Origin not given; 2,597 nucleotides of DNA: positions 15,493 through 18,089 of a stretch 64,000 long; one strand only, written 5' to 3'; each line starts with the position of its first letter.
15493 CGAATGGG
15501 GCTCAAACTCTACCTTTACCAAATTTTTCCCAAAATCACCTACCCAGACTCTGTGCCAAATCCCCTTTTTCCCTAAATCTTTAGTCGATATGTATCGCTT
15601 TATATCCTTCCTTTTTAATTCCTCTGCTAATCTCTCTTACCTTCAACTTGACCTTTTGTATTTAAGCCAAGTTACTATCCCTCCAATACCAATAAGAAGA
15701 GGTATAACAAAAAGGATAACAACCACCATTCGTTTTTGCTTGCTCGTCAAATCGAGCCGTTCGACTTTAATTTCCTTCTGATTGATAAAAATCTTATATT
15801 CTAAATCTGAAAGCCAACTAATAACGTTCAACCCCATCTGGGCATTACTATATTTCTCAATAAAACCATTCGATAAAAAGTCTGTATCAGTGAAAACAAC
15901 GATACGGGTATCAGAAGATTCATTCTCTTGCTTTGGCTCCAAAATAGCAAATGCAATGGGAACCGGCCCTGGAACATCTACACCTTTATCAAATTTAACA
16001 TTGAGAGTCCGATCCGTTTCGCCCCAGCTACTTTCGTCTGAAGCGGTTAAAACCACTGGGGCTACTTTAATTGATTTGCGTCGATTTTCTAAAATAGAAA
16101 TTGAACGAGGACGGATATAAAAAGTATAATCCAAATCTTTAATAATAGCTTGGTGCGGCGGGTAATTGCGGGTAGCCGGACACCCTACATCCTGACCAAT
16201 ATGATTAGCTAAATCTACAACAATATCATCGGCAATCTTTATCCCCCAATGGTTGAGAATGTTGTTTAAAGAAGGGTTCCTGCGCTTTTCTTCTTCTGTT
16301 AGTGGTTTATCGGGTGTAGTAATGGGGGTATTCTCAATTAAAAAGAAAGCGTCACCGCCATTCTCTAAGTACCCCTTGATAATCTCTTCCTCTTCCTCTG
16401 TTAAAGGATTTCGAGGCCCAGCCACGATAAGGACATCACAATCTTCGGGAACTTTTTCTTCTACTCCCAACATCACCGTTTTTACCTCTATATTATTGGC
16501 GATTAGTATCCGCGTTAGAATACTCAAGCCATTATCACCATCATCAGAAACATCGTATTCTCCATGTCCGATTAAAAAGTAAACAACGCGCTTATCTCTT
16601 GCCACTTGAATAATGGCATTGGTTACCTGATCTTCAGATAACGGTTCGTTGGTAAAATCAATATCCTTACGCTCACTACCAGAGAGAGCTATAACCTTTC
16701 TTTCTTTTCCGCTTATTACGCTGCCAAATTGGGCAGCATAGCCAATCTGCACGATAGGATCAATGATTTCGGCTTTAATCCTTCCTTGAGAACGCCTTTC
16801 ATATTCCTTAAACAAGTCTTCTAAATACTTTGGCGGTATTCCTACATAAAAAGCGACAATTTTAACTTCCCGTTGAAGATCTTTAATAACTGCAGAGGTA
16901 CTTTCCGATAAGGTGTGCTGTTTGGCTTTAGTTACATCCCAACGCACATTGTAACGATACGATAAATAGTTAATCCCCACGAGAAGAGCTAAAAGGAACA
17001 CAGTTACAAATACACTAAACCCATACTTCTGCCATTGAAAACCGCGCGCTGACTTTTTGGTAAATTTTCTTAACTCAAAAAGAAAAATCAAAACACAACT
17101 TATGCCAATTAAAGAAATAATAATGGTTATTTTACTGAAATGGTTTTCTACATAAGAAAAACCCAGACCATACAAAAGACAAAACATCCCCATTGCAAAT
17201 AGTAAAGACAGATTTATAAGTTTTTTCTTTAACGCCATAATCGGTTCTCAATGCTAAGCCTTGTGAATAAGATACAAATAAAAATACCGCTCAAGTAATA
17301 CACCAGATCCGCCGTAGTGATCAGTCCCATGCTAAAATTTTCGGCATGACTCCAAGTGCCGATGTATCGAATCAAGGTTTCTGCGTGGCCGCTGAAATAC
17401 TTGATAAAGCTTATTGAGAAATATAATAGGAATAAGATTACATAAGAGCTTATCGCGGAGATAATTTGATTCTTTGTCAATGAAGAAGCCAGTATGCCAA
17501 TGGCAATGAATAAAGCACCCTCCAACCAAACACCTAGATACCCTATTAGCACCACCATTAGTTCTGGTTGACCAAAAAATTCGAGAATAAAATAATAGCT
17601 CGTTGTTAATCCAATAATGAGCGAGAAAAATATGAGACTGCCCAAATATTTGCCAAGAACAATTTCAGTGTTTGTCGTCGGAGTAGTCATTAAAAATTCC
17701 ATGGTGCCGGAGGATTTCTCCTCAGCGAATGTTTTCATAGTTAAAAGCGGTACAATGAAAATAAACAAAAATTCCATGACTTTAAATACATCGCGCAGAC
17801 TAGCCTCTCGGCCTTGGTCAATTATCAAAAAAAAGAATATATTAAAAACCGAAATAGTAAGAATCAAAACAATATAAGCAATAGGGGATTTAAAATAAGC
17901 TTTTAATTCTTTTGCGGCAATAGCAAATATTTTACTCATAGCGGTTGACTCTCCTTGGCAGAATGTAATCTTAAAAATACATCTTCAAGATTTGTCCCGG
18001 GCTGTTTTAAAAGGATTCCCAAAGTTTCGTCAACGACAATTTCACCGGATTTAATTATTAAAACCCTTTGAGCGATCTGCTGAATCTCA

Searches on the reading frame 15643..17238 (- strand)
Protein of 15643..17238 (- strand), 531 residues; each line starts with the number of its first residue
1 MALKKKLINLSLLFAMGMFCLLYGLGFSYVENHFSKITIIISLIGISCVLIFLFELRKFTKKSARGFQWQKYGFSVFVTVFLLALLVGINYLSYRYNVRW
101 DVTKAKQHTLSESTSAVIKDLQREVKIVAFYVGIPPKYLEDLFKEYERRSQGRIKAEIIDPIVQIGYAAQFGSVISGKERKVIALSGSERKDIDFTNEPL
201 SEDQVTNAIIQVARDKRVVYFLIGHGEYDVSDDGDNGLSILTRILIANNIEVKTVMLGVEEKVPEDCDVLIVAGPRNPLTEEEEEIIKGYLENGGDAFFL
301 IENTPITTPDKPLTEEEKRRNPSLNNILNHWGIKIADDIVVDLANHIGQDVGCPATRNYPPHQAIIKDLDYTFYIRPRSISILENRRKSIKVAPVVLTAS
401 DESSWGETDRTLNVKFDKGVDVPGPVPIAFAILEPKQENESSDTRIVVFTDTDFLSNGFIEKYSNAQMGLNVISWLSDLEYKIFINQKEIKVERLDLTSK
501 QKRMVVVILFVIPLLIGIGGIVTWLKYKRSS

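Call 55: search_protein_families(library=pfam, proteins=[window:15643-17238:-], max_evalue=0.00001)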
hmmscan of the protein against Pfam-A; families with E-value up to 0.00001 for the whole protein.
window:15643-17238:- (531 aa): 3 families
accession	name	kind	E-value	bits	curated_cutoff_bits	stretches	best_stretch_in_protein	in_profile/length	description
PF09822.16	ABC_transp_aux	-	1.8e-27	96.8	34.7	1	216-467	1-278/288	ABC-type uncharacterized transport system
PF23355.1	IFT52_GIFT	-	1.9e-08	34.2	27.2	1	236-341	16-109/246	IFT52 GIFT domain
PF23357.1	DUF7088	-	2.1e-08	34.7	27.8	1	105-162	2-66/105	Domain of unknown function (DUF7088)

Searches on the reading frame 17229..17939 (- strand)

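Call 55: search_protein_families(library=pfam, proteins=[window:17229-17939:-], max_evalue=0.00001)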
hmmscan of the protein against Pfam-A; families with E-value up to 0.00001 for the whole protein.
window:17229-17939:- (236 aa): 3 families
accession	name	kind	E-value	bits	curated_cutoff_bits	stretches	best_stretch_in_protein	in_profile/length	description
PF12679.13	ABC2_membrane_2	-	1.6e-11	44.4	27.2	1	7-182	3-205/283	ABC-2 family transporter protein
PF13346.12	ABC2_membrane_5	-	2.1e-10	40.9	25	1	26-230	15-197/205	ABC-2 family transporter protein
PF12698.13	ABC2_membrane_3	-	2.7e-08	33.7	31.6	1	57-195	170-308/347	ABC-2 family transporter protein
